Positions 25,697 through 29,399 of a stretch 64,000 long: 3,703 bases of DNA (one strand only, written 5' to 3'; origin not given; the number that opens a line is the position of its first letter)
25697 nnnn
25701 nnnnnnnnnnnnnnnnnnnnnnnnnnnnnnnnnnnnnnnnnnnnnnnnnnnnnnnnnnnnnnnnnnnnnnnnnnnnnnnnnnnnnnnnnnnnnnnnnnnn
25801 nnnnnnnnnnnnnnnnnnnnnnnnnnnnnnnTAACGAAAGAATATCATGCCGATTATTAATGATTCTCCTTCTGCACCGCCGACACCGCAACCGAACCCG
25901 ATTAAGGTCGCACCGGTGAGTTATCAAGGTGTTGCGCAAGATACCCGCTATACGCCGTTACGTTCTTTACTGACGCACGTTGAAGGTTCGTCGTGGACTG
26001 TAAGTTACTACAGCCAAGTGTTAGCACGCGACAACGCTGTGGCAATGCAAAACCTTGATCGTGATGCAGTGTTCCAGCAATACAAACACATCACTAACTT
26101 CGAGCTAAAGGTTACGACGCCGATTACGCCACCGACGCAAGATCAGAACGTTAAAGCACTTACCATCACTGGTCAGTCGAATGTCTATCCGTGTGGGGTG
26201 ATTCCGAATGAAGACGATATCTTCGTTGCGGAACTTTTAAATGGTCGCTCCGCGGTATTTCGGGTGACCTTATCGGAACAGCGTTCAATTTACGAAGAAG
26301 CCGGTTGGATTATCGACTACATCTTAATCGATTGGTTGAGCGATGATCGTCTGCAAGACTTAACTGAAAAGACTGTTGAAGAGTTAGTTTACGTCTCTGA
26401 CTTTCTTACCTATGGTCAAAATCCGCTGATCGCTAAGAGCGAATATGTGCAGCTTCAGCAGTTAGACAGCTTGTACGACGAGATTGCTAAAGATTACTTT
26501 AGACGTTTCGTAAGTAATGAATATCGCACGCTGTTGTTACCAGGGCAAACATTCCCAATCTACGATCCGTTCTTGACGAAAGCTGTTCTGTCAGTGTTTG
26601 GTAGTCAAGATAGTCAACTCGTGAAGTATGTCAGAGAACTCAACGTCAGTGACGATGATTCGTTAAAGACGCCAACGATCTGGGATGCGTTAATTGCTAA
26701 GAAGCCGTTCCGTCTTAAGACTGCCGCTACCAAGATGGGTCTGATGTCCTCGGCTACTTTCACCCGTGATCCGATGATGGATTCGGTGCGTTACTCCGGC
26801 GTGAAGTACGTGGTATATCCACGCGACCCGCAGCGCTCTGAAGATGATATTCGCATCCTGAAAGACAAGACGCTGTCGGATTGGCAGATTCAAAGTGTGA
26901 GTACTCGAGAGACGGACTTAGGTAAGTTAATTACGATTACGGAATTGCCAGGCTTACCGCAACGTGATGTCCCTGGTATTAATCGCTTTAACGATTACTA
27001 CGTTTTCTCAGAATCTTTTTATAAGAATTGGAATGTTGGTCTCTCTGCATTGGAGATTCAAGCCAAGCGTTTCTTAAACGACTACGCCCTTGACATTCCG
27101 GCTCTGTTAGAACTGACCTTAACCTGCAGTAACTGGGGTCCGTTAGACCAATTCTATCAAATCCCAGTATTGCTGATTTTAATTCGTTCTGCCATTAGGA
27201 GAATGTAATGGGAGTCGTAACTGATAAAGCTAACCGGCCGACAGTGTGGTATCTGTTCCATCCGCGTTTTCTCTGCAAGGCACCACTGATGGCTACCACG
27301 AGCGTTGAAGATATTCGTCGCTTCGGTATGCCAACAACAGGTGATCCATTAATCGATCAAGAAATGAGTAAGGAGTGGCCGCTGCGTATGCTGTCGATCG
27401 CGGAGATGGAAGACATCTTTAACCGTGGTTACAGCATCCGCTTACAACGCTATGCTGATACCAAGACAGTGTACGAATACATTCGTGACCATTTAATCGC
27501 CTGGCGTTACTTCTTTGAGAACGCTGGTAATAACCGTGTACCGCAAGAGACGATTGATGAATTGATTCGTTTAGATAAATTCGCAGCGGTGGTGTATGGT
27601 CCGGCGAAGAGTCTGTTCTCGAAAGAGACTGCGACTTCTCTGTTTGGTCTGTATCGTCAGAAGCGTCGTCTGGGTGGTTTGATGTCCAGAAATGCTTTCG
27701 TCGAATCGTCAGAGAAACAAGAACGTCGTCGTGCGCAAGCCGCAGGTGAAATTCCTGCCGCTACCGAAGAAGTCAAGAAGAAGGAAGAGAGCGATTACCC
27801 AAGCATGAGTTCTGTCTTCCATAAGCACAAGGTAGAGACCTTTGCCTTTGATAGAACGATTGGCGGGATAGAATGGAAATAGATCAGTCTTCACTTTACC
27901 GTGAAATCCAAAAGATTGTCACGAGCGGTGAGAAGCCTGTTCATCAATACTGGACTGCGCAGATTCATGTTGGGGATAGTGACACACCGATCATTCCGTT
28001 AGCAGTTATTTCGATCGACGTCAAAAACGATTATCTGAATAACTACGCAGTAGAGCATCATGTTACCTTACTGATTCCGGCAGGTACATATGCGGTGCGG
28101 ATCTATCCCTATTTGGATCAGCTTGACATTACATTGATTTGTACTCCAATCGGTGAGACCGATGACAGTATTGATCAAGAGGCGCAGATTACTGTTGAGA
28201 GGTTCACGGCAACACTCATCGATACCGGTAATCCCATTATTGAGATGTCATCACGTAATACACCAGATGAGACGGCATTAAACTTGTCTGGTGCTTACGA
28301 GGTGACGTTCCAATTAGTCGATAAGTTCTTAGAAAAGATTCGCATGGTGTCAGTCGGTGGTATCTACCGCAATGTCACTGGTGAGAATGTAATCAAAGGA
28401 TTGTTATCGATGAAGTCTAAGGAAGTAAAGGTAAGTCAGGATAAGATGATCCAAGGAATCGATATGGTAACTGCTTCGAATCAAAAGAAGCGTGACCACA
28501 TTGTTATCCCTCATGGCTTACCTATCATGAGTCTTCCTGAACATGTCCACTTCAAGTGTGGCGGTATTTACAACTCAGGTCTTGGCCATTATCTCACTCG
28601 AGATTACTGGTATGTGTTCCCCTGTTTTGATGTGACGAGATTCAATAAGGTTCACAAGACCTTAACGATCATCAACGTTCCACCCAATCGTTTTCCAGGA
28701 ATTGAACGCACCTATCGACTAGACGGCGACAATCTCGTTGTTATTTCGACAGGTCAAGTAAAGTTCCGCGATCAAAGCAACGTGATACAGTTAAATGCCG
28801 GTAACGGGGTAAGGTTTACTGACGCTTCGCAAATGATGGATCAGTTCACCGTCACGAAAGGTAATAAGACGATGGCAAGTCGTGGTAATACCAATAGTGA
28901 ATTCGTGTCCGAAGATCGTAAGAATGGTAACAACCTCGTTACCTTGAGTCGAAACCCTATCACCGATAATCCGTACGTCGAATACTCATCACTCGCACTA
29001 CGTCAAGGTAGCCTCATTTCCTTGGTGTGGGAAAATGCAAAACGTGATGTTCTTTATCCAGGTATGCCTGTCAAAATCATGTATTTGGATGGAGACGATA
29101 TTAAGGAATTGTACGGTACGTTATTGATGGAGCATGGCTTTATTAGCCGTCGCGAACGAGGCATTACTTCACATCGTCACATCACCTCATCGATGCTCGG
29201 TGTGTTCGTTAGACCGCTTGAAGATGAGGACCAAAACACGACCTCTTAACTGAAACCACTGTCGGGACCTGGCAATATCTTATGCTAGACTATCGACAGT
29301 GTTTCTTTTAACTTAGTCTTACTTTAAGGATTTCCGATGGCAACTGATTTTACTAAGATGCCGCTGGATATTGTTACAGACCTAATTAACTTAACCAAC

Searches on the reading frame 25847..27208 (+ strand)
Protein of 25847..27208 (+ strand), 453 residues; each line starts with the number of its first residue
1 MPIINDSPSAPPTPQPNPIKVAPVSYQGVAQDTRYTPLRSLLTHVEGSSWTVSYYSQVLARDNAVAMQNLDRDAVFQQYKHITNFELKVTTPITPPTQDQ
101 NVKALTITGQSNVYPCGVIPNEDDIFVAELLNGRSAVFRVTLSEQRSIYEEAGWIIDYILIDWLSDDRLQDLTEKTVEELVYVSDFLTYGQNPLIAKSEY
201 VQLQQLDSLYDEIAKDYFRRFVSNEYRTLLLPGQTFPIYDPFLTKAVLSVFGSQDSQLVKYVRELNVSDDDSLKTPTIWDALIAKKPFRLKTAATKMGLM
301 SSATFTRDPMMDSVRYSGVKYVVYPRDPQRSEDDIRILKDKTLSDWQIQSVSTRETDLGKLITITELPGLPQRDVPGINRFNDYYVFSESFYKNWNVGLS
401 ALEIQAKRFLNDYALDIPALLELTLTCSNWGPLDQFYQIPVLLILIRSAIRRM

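Call 18: search_protein_families(library=phrogs, proteins=[window:25847-27208:+], max_evalue=0.00001)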
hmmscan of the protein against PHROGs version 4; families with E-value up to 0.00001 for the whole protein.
window:25847-27208:+ (453 aa): 1 family
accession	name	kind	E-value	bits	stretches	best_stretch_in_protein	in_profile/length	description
phrog_3013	-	head and packaging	3.7e-114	382.9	1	1-452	1-425/426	virion structural protein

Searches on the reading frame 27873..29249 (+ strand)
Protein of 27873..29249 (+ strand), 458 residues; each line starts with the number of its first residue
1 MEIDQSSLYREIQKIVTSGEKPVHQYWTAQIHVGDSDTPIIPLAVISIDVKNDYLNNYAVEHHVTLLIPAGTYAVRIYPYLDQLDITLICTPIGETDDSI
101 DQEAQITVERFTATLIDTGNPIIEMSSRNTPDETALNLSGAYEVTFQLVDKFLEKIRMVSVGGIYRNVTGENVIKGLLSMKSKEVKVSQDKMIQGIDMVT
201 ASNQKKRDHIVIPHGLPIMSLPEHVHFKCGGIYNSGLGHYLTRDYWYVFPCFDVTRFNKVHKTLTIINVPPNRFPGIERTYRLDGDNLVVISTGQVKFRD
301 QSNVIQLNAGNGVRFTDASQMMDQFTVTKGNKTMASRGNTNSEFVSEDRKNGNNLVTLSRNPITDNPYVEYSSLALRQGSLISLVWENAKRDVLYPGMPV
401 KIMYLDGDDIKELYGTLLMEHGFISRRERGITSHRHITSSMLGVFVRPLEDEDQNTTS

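Call 18: search_protein_families(library=phrogs, proteins=[window:27873-29249:+], max_evalue=0.00001)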
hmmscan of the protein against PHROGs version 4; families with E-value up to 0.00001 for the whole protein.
window:27873-29249:+ (458 aa): 1 family
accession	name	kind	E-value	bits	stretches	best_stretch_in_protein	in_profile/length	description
phrog_3245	-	unknown function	3e-126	422.8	1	1-447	1-445/452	-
